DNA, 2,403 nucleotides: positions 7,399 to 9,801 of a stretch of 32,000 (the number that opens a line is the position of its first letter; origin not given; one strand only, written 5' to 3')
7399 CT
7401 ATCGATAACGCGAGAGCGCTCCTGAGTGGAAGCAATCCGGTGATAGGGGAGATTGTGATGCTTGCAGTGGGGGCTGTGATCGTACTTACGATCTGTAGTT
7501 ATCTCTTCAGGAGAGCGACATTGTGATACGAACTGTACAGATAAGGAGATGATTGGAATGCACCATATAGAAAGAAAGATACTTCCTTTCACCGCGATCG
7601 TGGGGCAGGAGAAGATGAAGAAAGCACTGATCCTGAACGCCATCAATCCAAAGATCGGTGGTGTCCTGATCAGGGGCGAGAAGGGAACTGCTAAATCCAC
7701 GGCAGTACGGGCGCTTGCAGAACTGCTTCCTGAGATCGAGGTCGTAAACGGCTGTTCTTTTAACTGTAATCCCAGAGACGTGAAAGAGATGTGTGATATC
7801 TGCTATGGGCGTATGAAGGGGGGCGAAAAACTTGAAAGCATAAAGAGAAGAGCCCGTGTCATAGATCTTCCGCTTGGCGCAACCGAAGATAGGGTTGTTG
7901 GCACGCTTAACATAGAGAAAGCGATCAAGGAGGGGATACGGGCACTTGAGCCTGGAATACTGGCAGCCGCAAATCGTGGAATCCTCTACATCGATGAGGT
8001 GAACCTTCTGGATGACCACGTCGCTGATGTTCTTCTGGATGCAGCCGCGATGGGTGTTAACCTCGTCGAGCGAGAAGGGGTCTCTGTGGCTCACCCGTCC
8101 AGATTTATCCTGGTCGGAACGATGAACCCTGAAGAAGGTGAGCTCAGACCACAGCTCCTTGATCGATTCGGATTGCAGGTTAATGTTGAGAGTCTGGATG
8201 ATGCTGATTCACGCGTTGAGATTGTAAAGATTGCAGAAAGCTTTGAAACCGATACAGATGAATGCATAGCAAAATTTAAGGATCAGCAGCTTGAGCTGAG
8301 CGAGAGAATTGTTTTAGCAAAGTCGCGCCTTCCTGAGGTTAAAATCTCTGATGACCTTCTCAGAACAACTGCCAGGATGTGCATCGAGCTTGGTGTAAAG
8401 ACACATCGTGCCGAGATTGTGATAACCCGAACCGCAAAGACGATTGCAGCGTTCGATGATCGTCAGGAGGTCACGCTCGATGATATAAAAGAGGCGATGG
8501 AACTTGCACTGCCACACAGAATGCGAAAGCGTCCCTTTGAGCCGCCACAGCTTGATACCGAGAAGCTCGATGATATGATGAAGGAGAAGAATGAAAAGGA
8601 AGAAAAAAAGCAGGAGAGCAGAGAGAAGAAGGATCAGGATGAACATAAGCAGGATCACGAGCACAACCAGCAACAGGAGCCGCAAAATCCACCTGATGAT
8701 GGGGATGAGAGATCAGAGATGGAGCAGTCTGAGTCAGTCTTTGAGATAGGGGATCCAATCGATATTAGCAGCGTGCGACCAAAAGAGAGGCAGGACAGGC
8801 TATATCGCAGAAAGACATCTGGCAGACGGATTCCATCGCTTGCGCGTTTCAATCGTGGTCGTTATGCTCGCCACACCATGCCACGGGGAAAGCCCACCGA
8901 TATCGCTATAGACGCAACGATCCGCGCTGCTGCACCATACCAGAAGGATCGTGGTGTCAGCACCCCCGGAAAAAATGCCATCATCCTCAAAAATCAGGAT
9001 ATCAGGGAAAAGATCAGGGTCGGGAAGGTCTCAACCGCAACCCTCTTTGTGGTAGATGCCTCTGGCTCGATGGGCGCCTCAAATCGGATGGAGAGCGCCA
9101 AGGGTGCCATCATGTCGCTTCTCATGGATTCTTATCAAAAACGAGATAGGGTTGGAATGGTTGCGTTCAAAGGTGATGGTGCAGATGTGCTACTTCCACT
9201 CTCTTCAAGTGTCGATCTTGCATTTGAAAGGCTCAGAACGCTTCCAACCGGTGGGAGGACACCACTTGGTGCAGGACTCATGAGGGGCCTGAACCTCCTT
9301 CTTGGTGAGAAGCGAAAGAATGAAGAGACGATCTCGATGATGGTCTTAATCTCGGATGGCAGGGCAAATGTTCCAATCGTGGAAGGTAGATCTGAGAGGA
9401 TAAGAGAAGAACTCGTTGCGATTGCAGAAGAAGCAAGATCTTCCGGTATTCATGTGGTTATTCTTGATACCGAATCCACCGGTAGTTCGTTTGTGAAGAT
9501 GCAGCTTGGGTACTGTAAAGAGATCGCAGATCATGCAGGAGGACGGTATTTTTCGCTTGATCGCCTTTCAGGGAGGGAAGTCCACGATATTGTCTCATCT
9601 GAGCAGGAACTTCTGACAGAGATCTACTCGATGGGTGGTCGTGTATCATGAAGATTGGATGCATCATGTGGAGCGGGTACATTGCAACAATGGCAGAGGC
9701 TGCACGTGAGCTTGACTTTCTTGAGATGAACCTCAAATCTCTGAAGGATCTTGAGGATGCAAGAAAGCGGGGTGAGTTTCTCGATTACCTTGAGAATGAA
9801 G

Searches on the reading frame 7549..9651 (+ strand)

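Call 12: search_protein_families(library=pfam, proteins=[window:7549-9651:+], max_evalue=0.001)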
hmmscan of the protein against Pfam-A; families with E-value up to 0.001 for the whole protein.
window:7549-9651:+ (700 aa): 6 families
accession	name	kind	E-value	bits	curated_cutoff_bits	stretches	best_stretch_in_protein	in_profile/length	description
PF17863.7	AAA_lid_2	-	1.8e-19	69.6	22.7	1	273-341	3-72/74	AAA lid domain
PF13519.12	VWA_2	-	1.1e-13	52.2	27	1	498-604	1-106/107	von Willebrand factor type A domain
PF07728.20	AAA_5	-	2e-11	44.5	22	1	99-207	25-139/139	AAA domain (dynein-related subfamily)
PF01078.27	Mg_chelatase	-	3.8e-11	43.2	20.3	1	129-194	93-158/207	Magnesium chelatase, subunit ChlI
PF00092.34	VWA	-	5.2e-10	40.3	23.8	1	500-639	4-137/174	von Willebrand factor type A domain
PF00493.29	MCM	-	3.4e-05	23.5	23.3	1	121-202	100-181/224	MCM P-loop domain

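Call 71: search_protein_families(library=ncbifam, proteins=[window:7549-9651:+], max_evalue=0.01)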
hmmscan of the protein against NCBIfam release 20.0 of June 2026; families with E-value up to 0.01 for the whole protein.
window:7549-9651:+ (700 aa): 10 families
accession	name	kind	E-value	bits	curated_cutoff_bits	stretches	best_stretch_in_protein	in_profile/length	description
TIGR02442.1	Cob-chelat-sub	hypoth_equivalog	9.4e-238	790.8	779.45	1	13-671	2-641/641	putative cobaltochelatase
TIGR02031.1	BchD-ChlD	equivalog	1.4e-141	473.2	499.55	1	21-676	1-605/608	magnesium chelatase ATPase subunit D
TIGR02030.1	BchI-ChlI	equivalog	1.1e-131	439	466.95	1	13-332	2-321/337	magnesium chelatase ATPase subunit I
NF009943.0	PRK13406.1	equivalog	3.5e-70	237.1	571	1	102-684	53-581/585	magnesium chelatase subunit D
TIGR00764.1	lon_rel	equivalog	2.1e-07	30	516.6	1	16-71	19-72/608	ATP-dependent protease LonB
TIGR00368.1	TIGR00368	hypoth_equivalog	3.6e-07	29.1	362.4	1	133-194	286-347/499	YifB family Mg chelatase-like AAA ATPase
NF007365.0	PRK09862.1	equivalog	2.6e-05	23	530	1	133-195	285-347/506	YifB family Mg chelatase-like AAA ATPase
TIGR03788.1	marine_srt_targ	equivalog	0.00084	17.9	551.65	1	496-604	272-379/629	marine proteobacterial sortase target protein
NF047506.1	VWA_BatB_Lepto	exception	0.0015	17.7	350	0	493-604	83-196/324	VWA domain-containing protein BatB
TIGR00868.1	hCaCC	subfamily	0.0047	14.8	900.85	1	500-607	309-417/863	calcium-activated chloride channel protein 1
